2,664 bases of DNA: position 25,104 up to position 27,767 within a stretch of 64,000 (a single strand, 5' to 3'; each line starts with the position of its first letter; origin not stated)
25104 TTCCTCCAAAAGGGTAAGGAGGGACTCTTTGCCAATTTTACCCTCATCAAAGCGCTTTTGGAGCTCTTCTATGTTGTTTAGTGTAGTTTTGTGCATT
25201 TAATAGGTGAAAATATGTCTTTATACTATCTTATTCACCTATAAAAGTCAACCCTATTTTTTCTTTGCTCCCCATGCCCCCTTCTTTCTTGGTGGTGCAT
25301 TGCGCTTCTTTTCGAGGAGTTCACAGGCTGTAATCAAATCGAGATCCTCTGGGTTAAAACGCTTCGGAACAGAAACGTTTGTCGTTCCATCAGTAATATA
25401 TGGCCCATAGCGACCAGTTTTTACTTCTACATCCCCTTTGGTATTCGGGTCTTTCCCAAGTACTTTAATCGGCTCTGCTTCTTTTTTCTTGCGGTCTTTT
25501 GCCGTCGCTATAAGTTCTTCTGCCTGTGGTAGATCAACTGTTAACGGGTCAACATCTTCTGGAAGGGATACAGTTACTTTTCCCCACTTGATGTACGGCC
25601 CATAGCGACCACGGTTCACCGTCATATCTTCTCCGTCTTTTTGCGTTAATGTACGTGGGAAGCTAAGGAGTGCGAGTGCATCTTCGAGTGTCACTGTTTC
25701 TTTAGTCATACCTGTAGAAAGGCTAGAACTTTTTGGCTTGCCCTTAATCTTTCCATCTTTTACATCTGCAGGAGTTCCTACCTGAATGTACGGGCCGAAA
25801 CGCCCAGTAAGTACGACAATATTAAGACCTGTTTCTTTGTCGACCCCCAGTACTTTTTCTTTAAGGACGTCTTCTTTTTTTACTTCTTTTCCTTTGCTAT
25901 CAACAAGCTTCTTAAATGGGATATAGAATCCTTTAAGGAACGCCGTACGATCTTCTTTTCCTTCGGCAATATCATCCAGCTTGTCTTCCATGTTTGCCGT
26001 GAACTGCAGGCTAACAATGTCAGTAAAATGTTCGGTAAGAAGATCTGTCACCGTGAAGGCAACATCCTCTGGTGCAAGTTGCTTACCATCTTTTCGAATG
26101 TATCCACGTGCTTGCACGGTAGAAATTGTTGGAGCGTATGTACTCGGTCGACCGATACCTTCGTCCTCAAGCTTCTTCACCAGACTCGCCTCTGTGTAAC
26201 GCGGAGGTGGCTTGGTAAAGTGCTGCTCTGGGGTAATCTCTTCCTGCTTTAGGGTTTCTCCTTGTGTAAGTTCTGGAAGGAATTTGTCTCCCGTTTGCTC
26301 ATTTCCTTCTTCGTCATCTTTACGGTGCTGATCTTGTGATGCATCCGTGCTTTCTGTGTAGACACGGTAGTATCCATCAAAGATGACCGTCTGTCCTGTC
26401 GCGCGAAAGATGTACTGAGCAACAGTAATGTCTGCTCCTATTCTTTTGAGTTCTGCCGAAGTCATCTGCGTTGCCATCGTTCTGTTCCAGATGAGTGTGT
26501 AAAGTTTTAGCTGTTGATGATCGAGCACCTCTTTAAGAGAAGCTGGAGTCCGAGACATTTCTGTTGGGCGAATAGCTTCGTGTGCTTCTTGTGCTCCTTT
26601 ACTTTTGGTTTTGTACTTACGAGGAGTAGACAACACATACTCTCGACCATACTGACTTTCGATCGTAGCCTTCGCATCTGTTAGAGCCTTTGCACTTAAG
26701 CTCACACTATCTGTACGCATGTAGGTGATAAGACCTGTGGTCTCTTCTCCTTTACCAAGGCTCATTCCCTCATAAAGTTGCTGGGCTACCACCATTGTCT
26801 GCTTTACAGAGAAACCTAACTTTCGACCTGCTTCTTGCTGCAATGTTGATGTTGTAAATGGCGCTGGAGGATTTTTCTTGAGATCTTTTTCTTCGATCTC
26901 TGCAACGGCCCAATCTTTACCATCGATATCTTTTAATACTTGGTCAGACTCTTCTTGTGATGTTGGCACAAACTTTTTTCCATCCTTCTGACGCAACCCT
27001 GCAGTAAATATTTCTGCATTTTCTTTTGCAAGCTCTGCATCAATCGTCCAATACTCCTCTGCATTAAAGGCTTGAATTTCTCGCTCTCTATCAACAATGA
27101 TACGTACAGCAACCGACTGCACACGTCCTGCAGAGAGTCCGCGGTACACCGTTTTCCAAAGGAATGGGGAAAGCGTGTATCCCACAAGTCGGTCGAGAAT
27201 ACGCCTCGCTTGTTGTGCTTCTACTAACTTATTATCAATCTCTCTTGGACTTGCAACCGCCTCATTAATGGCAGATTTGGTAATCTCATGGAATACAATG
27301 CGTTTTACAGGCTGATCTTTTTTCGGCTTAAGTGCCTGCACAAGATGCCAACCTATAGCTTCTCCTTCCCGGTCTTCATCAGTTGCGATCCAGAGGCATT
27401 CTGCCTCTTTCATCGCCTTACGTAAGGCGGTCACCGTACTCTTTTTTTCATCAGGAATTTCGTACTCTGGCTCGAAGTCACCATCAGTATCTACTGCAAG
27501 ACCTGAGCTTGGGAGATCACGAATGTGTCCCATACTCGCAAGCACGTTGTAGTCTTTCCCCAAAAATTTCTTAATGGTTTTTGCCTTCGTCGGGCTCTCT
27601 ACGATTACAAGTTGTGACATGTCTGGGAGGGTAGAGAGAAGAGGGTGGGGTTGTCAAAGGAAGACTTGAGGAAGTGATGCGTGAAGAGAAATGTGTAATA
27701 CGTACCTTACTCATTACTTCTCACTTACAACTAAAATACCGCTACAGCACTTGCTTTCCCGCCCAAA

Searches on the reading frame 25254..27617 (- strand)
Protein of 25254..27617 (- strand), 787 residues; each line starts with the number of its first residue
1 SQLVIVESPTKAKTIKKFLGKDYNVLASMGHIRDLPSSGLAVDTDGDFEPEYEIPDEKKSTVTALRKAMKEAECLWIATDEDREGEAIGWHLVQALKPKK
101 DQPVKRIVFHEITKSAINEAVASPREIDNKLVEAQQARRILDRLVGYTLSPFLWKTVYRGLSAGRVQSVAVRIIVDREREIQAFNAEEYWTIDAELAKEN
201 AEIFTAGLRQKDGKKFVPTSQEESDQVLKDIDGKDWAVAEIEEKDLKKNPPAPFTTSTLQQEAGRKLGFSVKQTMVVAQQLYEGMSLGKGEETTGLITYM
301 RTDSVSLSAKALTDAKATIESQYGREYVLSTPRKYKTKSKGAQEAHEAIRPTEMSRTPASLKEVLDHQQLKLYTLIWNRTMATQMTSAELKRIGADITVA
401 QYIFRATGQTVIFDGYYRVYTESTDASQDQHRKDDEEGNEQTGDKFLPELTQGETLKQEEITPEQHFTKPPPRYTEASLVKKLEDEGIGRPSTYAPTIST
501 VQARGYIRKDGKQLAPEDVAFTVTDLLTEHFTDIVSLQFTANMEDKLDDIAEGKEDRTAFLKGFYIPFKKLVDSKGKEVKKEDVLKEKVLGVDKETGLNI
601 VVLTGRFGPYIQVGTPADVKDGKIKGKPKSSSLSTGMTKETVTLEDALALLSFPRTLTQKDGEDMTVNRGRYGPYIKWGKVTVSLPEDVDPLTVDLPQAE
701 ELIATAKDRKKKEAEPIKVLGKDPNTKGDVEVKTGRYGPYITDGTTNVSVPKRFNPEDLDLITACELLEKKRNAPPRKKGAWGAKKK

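Call 5: search_protein_families(library=pfam, proteins=[window:25254-27617:-], max_evalue=0.01)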
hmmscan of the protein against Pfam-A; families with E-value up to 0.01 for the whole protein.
window:25254-27617:- (787 aa): 3 families
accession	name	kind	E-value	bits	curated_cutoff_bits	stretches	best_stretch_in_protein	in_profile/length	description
PF01131.25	Topoisom_bac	-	6.8e-125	417.7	35.1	1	127-561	2-410/411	DNA topoisomerase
PF13368.11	Toprim_C_rpt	-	1.7e-48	162.8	22.3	3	660-712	3-55/57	Topoisomerase C-terminal repeat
PF01751.28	Toprim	-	7.1e-23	81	23.1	1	2-112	1-96/96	Toprim domain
